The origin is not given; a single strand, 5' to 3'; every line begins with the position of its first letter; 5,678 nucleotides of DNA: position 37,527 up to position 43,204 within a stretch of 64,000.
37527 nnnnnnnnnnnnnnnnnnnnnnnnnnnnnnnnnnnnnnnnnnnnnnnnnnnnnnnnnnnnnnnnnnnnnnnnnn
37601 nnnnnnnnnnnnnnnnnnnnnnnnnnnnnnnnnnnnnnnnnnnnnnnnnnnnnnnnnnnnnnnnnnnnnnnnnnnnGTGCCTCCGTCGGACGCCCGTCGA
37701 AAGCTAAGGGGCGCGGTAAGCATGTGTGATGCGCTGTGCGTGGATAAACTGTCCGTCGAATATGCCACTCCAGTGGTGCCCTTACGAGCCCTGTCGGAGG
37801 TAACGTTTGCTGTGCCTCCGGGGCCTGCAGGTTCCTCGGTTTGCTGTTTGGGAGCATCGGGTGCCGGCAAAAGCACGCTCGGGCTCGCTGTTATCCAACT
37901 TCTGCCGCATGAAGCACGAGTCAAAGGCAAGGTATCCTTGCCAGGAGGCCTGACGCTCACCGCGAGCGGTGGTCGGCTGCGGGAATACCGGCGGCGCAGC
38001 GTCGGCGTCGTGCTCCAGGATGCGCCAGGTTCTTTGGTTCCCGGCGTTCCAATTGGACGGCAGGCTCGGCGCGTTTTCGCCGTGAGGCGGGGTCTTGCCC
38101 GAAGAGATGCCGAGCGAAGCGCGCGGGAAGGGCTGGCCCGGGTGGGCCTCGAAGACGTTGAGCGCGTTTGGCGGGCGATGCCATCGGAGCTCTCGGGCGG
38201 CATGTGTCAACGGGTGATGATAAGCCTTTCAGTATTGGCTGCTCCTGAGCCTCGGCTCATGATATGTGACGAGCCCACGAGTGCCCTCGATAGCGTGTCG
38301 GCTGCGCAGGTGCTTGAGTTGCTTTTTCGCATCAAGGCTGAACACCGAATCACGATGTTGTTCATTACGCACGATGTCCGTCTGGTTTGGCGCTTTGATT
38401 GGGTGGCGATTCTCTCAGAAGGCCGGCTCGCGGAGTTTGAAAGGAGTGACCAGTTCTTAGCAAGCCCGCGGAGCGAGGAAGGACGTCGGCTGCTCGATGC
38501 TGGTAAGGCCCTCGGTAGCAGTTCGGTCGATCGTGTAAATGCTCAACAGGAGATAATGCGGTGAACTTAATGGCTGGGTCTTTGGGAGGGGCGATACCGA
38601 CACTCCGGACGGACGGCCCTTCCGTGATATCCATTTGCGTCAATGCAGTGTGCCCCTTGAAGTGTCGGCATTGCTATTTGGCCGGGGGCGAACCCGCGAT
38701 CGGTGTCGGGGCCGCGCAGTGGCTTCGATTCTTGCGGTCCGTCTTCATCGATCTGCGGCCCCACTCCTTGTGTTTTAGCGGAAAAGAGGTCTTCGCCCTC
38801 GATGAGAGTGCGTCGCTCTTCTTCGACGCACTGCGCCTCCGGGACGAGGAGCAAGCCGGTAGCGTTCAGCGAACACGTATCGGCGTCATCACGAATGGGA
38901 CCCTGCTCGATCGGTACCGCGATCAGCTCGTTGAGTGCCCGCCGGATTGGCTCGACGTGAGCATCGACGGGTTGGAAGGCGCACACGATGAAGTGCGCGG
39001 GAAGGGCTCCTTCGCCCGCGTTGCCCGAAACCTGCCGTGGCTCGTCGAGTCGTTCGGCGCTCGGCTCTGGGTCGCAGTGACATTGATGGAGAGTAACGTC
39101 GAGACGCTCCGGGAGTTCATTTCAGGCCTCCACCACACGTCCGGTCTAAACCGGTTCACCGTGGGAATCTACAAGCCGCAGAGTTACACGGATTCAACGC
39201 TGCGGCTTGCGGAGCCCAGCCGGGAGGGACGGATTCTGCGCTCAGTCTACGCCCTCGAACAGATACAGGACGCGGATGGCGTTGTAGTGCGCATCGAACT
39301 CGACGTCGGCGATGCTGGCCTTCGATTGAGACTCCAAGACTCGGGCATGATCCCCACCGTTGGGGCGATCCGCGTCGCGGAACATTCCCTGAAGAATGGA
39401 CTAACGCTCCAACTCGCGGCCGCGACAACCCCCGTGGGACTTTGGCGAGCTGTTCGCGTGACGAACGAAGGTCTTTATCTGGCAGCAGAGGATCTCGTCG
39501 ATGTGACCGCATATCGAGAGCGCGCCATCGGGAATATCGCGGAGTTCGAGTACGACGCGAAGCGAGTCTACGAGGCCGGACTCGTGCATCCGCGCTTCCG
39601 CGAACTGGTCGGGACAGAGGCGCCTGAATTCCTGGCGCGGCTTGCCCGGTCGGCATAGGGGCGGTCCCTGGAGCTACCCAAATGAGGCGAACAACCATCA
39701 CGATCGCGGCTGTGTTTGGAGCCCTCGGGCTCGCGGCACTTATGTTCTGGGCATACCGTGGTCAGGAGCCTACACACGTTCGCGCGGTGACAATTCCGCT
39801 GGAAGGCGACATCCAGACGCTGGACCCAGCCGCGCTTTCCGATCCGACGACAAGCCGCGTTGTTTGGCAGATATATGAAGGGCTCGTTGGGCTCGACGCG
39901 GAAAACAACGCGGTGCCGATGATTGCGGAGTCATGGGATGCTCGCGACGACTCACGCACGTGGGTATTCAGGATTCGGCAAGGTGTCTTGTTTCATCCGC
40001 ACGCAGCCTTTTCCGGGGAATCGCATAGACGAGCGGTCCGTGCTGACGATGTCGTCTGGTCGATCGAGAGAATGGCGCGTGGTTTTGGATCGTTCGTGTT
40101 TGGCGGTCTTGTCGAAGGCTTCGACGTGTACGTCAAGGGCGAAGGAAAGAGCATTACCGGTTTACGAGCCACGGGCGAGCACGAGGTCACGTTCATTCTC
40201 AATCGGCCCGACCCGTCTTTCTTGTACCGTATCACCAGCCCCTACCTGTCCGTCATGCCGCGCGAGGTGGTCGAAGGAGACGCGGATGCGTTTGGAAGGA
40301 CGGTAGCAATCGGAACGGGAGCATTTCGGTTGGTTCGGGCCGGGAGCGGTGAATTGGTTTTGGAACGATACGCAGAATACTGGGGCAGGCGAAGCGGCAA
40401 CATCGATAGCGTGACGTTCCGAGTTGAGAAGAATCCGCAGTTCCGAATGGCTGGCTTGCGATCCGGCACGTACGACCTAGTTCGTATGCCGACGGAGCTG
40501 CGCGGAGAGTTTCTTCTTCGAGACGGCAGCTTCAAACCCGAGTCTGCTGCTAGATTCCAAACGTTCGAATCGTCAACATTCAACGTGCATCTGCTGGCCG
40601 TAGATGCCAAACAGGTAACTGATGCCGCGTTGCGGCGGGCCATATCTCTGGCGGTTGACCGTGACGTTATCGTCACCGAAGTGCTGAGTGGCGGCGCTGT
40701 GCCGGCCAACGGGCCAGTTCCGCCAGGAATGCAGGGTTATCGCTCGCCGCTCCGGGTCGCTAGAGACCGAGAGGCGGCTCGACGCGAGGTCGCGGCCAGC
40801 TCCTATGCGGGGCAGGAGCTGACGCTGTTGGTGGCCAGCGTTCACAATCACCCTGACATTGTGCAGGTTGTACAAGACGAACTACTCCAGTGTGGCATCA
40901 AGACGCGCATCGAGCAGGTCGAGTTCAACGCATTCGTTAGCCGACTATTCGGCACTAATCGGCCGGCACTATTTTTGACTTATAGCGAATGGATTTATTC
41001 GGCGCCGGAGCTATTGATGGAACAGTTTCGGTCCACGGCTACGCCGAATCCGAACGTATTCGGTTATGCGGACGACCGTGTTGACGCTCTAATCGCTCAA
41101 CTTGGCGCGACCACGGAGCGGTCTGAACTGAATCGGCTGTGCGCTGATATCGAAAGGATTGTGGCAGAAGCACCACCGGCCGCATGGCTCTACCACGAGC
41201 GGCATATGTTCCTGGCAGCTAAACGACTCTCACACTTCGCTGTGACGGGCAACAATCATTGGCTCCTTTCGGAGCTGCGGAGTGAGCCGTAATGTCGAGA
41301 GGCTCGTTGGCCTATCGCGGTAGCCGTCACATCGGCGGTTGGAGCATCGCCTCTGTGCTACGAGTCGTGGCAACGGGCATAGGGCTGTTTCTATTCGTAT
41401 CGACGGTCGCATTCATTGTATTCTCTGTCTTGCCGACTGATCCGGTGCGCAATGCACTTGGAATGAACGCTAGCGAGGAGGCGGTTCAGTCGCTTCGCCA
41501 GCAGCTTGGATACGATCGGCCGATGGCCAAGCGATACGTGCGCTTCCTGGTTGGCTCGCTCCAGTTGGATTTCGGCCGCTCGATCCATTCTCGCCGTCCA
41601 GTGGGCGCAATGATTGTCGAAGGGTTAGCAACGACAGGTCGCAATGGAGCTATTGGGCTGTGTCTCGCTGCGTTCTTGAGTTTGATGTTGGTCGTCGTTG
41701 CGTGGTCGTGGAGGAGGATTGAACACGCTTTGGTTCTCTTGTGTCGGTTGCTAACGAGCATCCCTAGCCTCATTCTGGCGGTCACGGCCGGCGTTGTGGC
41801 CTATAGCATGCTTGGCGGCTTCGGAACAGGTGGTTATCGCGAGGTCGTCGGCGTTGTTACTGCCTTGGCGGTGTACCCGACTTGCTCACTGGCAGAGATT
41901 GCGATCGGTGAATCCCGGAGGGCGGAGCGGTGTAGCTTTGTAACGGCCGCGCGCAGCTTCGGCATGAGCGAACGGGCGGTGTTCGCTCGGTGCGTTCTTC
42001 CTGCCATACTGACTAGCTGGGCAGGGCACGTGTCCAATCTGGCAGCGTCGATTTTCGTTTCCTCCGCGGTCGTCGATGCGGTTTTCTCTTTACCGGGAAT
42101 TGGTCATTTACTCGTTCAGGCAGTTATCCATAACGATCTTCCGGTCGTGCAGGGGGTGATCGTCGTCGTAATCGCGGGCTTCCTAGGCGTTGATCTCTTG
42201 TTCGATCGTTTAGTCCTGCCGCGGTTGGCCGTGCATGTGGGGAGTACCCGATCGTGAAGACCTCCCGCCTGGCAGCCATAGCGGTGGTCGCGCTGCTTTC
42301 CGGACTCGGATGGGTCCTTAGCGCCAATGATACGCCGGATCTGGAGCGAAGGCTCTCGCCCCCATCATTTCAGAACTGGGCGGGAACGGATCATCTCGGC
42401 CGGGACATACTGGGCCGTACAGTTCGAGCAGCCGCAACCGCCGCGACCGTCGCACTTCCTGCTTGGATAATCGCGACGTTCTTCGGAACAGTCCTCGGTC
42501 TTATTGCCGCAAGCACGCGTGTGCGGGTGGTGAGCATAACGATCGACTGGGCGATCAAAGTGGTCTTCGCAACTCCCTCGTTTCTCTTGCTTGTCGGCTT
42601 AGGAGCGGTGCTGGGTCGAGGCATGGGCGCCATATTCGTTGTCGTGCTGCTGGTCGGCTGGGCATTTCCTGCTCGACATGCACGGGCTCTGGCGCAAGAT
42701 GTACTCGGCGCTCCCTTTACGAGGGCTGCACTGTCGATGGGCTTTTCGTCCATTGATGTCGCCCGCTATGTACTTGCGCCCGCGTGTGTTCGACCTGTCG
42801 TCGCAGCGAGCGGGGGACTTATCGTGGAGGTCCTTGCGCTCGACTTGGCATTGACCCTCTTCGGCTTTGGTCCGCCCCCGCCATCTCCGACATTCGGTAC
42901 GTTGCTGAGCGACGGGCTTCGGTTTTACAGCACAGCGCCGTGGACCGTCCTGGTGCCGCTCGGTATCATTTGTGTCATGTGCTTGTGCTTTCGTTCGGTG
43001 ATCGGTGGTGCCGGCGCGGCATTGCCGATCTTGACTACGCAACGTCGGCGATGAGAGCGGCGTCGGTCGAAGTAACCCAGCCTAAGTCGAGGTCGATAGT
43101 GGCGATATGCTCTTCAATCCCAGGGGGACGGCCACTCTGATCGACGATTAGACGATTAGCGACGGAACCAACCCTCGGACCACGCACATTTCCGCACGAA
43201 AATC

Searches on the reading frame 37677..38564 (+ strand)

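Call 42: search_protein_families(library=pfam, proteins=[window:37677-38564:+], max_evalue=0.001)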
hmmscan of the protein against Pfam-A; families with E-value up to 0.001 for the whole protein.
window:37677-38564:+ (295 aa): 1 family
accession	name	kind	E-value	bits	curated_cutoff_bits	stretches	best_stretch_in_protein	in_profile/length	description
PF00005.33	ABC_tran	-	2.4e-15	57.8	25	1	51-202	10-137/137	ABC transporter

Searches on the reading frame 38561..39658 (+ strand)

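Call 42: search_protein_families(library=pfam, proteins=[window:38561-39658:+], max_evalue=0.001)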
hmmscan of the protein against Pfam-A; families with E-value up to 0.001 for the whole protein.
window:38561-39658:+ (365 aa): 1 family
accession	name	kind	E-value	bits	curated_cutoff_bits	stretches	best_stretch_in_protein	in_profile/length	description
PF04055.27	Radical_SAM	-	1.6e-11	45.1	29.5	1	29-185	5-161/166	Radical SAM superfamily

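Call 111: search_protein_families(library=padloc, proteins=[window:38561-39658:+], max_evalue=0.001)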
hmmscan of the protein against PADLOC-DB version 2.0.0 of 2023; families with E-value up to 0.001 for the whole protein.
window:38561-39658:+ (365 aa): 1 family
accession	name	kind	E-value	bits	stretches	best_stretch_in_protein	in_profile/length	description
PDLC02903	pVip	-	0.00025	18.6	1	23-151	2-116/257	Viperins not associated with kinases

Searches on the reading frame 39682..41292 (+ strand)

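Call 42: search_protein_families(library=pfam, proteins=[window:39682-41292:+], max_evalue=0.001)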
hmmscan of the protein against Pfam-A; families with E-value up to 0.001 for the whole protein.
window:39682-41292:+ (536 aa): 1 family
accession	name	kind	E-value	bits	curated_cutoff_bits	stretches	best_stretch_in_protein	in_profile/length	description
PF00496.27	SBP_bac_5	-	2.3e-56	191.9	32.4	1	77-452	2-364/368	Bacterial extracellular solute-binding proteins, family 5 Middle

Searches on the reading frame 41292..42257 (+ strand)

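Call 42: search_protein_families(library=pfam, proteins=[window:41292-42257:+], max_evalue=0.001)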
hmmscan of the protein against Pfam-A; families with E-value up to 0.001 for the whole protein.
window:41292-42257:+ (321 aa): 2 families
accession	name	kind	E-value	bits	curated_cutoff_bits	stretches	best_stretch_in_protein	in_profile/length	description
PF19300.4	BPD_transp_1_N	-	1.3e-10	41.9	23.8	1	23-90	6-73/114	Binding-prot-dependent transport system membrane comp, N-term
PF00528.27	BPD_transp_1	-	1.8e-09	38.1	26.4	1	139-307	12-174/184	Binding-protein-dependent transport system inner membrane component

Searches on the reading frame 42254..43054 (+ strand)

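Call 42: search_protein_families(library=pfam, proteins=[window:42254-43054:+], max_evalue=0.001)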
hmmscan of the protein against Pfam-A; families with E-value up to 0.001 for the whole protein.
window:42254-43054:+ (266 aa): 1 family
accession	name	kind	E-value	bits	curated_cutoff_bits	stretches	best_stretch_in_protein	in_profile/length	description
PF00528.27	BPD_transp_1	-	4.8e-13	49.7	26.4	1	78-246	1-171/184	Binding-protein-dependent transport system inner membrane component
